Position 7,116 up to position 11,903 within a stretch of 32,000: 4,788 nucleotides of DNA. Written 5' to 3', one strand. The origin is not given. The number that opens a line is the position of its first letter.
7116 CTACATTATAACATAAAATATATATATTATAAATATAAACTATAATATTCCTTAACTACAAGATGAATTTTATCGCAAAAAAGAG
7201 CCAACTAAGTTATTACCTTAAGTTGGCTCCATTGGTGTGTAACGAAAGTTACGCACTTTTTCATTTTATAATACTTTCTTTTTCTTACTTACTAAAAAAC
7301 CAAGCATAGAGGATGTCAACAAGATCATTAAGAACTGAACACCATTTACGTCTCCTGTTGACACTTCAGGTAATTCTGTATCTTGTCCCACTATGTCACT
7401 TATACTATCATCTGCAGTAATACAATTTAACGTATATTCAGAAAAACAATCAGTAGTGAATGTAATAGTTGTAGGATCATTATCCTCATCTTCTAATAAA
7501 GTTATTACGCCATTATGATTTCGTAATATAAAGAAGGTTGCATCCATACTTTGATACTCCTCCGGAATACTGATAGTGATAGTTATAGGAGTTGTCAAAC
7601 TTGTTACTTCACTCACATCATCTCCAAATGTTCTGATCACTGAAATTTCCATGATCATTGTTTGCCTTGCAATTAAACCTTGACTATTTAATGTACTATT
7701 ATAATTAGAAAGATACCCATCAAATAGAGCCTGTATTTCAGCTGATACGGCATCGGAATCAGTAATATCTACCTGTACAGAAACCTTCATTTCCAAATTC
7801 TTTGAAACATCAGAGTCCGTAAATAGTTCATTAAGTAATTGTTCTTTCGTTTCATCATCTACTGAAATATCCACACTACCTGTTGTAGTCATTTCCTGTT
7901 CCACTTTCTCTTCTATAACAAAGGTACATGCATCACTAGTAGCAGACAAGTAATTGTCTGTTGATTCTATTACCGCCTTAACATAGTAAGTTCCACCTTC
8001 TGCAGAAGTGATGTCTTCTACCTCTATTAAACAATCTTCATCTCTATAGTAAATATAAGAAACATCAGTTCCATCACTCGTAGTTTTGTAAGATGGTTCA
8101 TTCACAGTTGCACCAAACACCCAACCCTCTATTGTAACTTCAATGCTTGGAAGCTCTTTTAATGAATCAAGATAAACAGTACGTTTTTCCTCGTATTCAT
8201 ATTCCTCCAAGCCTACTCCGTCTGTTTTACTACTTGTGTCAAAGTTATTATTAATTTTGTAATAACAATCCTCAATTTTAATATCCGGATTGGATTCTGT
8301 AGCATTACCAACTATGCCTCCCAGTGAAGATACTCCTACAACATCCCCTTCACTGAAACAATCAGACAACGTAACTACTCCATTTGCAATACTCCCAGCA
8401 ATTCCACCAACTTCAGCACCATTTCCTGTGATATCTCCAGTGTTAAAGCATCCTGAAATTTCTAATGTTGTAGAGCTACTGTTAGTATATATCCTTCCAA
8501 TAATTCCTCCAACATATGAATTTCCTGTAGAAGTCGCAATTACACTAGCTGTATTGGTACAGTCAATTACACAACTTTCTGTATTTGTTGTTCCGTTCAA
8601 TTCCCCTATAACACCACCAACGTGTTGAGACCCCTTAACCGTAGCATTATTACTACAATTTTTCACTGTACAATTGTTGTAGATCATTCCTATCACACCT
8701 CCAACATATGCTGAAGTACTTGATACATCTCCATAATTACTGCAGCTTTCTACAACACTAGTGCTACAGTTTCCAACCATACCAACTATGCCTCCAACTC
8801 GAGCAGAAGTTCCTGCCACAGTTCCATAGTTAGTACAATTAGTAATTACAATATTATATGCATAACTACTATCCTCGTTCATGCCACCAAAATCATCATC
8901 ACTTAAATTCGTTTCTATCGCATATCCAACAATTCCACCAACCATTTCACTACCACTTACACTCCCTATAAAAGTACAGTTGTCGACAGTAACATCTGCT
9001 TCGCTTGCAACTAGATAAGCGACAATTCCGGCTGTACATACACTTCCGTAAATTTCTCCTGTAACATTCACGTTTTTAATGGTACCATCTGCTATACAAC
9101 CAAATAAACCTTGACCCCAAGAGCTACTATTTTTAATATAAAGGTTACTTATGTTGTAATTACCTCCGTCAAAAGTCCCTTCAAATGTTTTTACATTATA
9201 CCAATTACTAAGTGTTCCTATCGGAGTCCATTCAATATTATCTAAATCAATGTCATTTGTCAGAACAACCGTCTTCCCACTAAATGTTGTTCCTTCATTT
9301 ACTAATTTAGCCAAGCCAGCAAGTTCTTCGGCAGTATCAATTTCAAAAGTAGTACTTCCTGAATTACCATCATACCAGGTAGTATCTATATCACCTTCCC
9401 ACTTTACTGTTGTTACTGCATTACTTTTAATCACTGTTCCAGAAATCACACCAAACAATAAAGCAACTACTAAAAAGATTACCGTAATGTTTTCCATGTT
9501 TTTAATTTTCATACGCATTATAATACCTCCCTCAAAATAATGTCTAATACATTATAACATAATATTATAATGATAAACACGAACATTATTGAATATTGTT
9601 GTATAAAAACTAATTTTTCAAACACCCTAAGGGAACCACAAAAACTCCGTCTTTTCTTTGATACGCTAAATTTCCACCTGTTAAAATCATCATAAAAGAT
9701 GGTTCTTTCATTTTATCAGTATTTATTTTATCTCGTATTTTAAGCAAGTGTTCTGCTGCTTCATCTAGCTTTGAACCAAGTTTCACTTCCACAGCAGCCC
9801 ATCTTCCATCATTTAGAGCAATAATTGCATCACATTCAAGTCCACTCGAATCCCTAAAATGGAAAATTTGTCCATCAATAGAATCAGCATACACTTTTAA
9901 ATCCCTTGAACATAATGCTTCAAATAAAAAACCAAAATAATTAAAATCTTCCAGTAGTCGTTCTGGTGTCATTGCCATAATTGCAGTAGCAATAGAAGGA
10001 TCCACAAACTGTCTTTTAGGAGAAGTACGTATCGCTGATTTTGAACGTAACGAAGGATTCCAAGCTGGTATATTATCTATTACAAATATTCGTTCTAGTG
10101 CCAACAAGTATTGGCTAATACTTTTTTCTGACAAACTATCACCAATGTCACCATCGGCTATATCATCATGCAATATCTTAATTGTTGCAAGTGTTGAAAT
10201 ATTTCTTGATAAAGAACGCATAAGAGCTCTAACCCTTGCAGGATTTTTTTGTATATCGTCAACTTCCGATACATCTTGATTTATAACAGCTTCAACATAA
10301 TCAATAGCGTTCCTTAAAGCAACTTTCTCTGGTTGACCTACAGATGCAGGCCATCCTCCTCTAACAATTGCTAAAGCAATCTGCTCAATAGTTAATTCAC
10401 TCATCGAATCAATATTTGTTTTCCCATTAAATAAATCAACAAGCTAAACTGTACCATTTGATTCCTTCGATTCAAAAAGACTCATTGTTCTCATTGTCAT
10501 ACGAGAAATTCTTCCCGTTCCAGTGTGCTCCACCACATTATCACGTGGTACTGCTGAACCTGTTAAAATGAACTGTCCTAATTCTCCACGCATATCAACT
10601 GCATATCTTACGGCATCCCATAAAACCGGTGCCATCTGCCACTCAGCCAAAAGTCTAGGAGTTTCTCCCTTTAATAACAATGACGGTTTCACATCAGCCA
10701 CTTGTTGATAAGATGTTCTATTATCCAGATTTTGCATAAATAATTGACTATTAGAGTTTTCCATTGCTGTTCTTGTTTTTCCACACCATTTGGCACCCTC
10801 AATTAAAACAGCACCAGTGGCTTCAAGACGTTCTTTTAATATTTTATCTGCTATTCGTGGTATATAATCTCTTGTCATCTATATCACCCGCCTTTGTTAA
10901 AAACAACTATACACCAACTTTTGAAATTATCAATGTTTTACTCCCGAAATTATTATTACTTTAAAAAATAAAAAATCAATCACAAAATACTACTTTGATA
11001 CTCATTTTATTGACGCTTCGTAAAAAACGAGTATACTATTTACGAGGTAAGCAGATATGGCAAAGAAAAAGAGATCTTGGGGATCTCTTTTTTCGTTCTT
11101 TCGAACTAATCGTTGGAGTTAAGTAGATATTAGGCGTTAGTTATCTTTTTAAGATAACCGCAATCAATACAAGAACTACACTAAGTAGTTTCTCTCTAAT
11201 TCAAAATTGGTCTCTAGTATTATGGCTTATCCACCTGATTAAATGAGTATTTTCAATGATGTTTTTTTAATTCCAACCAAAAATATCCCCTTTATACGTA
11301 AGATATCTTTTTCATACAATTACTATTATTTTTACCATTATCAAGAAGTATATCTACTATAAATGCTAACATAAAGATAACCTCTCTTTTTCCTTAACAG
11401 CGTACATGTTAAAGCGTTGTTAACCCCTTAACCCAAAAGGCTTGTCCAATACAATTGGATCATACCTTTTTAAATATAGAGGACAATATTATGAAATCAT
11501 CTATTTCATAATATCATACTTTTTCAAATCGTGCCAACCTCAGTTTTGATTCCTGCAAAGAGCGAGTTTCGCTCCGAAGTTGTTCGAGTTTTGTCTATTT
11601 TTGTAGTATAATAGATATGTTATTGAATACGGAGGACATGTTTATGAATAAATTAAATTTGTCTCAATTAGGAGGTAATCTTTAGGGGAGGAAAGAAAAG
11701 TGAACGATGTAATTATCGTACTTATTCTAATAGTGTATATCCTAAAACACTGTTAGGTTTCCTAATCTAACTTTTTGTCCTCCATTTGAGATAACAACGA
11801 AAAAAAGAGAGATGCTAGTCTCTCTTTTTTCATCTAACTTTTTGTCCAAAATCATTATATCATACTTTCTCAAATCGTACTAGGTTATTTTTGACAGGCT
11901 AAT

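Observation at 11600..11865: Diverged second family member: 18-aa peptide, 16-nt perfect direct repeats flanking a bidirectional terminator, and an antisense promoter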

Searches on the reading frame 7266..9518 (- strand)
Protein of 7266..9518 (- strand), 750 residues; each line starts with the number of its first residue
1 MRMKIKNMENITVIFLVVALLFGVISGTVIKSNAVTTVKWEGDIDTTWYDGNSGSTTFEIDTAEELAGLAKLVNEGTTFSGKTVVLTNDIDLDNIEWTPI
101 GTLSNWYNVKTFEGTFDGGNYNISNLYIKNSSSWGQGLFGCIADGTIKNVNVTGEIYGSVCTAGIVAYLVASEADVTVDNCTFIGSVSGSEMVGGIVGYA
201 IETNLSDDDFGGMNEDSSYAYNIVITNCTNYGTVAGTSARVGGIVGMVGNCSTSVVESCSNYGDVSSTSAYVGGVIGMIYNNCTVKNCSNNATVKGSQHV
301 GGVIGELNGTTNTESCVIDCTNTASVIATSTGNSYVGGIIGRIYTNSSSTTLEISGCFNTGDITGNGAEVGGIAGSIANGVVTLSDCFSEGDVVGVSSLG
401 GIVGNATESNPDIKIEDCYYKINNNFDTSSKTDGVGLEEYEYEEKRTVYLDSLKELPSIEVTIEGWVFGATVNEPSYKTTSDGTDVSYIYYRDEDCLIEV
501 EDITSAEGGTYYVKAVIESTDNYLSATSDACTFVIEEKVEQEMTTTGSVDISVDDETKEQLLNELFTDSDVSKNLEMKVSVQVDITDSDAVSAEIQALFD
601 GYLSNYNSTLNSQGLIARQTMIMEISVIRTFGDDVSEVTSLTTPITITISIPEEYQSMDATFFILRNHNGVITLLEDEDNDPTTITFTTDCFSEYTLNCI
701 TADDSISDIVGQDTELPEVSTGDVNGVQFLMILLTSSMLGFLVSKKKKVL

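Call 12: search_protein_families(library=pfam, proteins=[window:7266-9518:-])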
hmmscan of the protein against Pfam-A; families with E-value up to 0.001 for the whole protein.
window:7266-9518:- (750 aa): 1 family
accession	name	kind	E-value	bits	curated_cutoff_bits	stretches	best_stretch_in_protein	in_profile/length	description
PF07581.17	Glug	-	8.2e-07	29.5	20.5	0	269-294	2-27/28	The GLUG motif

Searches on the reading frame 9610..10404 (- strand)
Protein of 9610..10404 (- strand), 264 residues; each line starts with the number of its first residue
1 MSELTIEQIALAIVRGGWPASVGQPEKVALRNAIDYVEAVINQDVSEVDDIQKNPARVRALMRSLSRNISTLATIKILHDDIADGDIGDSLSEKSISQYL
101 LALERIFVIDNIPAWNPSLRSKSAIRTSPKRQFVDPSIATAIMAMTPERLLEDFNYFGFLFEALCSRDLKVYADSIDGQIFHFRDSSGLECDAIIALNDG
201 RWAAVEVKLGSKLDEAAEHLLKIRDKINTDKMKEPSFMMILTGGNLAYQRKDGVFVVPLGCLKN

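Call 12: search_protein_families(library=pfam, proteins=[window:9610-10404:-])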
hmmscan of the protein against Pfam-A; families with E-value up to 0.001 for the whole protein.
window:9610-10404:- (264 aa): 1 family
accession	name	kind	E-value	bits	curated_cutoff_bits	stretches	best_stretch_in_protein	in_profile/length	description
PF13635.12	DUF4143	-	2.7e-29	102.4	28.1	1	43-209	2-159/160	Domain of unknown function (DUF4143)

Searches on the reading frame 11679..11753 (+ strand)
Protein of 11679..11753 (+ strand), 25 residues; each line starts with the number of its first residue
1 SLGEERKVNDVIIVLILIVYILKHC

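Call 75: search_protein_families(library=pfam, proteins=[window:11679-11753:+], max_evalue=10)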
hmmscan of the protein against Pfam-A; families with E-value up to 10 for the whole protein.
window:11679-11753:+ (25 aa): 0 families

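Call 76: search_protein_families(library=ncbifam, proteins=[window:11679-11753:+], max_evalue=10)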
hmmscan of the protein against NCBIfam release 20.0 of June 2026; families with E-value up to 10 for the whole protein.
window:11679-11753:+ (25 aa): 0 families
